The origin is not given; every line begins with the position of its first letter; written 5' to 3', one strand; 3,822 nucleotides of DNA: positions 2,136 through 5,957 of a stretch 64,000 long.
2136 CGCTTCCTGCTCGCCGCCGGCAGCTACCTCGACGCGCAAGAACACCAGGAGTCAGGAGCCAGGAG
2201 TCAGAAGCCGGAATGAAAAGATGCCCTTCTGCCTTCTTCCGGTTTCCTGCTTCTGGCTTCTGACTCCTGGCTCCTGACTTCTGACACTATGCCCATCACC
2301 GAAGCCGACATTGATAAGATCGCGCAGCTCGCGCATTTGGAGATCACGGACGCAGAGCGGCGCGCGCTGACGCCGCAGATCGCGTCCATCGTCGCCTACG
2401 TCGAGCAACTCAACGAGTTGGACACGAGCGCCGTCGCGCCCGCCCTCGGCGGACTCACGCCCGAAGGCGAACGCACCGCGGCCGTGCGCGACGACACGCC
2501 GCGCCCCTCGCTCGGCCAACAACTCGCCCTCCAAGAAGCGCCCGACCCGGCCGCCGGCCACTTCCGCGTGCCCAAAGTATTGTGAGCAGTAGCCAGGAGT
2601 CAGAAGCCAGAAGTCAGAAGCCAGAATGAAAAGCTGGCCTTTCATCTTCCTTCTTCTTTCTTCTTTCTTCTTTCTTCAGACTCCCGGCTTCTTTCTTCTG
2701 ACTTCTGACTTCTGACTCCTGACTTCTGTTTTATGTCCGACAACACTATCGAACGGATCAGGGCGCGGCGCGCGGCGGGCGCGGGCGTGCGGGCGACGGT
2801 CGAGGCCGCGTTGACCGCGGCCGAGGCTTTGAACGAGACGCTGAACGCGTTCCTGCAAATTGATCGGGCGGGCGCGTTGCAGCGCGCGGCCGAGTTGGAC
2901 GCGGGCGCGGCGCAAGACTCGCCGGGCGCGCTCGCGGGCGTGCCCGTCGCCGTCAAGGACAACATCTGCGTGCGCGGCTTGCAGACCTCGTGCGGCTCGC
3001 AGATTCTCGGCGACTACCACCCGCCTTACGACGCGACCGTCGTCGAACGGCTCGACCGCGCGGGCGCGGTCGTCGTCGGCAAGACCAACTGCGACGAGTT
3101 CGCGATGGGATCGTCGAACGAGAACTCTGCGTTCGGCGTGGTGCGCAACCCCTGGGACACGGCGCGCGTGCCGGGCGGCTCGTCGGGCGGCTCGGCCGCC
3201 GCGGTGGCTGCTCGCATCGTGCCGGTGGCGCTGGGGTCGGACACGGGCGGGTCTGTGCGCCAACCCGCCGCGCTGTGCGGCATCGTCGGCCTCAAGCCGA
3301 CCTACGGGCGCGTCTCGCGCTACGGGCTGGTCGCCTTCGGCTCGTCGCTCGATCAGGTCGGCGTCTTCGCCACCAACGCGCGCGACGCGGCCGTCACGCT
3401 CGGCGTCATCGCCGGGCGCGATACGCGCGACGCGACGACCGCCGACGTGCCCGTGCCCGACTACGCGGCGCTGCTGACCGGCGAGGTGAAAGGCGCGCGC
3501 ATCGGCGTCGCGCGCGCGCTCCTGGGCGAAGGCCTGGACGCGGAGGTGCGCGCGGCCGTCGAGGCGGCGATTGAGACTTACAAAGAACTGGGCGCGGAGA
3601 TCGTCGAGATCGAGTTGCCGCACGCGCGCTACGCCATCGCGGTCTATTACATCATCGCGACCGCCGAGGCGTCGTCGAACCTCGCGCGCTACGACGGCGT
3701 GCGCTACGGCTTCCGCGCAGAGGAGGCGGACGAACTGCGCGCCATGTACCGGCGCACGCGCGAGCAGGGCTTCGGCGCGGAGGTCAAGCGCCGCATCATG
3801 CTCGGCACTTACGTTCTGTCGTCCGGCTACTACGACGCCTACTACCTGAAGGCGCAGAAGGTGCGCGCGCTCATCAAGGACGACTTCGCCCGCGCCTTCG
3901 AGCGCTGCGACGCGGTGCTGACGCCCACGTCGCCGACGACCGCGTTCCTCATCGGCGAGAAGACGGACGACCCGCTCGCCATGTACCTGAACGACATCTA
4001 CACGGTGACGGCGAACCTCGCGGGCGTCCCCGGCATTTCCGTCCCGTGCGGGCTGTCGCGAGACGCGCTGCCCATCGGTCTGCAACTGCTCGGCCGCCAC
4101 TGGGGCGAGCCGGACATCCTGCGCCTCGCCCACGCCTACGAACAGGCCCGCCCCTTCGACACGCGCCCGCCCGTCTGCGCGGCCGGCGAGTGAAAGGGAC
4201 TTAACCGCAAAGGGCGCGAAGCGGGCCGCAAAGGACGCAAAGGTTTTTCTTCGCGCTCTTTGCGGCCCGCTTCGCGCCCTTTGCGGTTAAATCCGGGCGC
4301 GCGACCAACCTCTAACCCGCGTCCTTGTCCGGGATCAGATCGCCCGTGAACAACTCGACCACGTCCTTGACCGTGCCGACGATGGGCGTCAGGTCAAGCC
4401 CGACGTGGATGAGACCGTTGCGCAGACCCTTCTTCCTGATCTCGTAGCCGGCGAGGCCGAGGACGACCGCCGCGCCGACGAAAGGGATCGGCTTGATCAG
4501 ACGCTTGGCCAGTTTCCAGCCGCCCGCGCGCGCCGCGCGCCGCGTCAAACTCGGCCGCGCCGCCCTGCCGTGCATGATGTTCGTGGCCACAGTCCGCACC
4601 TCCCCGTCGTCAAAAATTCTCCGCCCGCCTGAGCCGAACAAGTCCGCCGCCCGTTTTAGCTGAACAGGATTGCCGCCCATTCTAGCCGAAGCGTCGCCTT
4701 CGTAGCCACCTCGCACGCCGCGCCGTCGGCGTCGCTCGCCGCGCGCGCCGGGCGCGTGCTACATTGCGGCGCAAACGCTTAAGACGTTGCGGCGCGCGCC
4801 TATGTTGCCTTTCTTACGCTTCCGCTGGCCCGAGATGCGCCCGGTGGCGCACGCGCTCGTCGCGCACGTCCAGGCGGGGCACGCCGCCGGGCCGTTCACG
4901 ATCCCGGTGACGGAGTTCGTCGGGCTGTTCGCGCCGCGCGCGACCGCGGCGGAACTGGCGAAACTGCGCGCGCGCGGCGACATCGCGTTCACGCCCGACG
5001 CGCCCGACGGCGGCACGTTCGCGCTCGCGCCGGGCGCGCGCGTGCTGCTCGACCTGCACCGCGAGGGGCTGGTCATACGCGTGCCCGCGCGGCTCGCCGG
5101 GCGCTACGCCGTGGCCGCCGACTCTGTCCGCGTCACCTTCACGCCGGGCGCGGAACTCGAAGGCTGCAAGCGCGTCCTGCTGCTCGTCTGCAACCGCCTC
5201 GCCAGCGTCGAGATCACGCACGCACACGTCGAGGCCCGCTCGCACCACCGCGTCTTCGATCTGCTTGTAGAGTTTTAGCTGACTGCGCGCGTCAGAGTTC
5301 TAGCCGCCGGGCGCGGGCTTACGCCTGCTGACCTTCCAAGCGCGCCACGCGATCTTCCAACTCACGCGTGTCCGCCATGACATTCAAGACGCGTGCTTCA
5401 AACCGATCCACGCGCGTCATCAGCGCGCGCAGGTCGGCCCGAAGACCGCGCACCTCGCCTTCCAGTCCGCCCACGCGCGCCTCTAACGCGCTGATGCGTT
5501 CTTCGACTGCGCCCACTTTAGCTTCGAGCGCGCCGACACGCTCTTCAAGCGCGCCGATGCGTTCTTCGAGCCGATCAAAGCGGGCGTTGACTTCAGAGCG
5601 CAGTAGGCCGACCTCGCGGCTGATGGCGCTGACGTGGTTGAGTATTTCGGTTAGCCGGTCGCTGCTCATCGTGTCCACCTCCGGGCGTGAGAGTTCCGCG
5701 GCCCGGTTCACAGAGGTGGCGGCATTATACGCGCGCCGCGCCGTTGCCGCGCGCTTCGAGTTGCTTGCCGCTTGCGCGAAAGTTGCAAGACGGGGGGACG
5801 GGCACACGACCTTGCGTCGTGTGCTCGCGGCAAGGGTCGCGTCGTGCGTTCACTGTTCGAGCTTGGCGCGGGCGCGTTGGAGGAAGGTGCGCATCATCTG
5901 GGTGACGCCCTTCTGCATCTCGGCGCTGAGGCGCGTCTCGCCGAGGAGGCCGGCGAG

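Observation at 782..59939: More than half of the intergenic spacers carry a palindromic element whose arms are tandem arrays of 7-9 nt words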

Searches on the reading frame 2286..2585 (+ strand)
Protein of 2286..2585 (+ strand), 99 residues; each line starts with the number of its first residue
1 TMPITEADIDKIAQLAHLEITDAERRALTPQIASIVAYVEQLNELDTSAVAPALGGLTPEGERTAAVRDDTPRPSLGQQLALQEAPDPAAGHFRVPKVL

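Call 8: search_protein_families(library=pfam, proteins=[window:2286-2585:+])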
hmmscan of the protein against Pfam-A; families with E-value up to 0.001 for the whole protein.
window:2286-2585:+ (99 aa): 1 family
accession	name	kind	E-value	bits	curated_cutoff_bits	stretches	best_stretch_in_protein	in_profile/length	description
PF02686.20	GatC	-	3.5e-13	50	23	1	20-95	1-66/66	Glu-tRNAGln amidotransferase C subunit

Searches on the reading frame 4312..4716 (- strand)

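Call 8: search_protein_families(library=pfam, proteins=[window:4312-4716:-])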
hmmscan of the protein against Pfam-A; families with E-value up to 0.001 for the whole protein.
window:4312-4716:- (134 aa): 1 family
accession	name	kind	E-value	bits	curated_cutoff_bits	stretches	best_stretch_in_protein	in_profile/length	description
PF14449.11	PT-TG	-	0.00033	21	23.5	1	105-125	7-27/68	Pre-toxin TG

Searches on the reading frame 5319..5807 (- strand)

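Call 8: search_protein_families(library=pfam, proteins=[window:5319-5807:-])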
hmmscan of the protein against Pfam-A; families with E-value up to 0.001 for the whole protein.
window:5319-5807:- (162 aa): 17 families
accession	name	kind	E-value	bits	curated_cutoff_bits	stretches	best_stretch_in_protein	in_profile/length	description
PF23991.1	DUF7310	-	4.8e-08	33.8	40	1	72-102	27-57/83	Coiled-coil region of unknown function (DUF7310)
PF05531.17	NPV_P10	-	4.6e-06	27.5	29.8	0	47-107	1-60/75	Nucleopolyhedrovirus P10 protein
PF10046.14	BLOC1_2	-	5.6e-06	27.1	33.4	0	48-112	32-95/96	Biogenesis of lysosome-related organelles complex-1 subunit 2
PF16326.10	ABC_tran_CTD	-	6.6e-06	26.7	32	0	76-118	9-56/69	ABC transporter C-terminal domain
PF16331.10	TolA_bind_tri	-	2e-05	25.1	30.1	0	87-160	2-72/76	TolA binding protein trimerisation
PF05377.16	FlaC_arch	-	2.2e-05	25.2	27.8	0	83-120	1-38/55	Flagella accessory protein C (FlaC)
PF06005.17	ZapB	-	3.9e-05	24.5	31.5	1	76-134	5-63/71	Cell division protein ZapB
PF16526.10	CLZ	-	4.7e-05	24.1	26.7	0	97-159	11-70/71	C-terminal leucine zipper domain of cyclic nucleotide-gated channels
PF04912.19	Dynamitin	-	0.00017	21.5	31.8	1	81-157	216-295/396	Dynamitin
PF00261.25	Tropomyosin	-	0.00023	21.1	38.6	1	40-138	137-237/242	Tropomyosin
PF07889.17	DUF1664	-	0.00029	21.3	34.6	0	53-128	44-119/124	Protein of unknown function (DUF1664)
PF08614.16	ATG16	-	0.00044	20.9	33.7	1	42-153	73-187/200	Autophagy protein 16 (ATG16)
PF25526.1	LIP-1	-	0.00045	20.1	34.1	0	84-158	5-79/250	Liprin-alpha-like coiled coil domain 2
PF00170.26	bZIP_1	-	0.00046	20.7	27.6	0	79-116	23-60/64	bZIP transcription factor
PF04102.17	SlyX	-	0.00052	21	30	0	87-132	1-46/67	SlyX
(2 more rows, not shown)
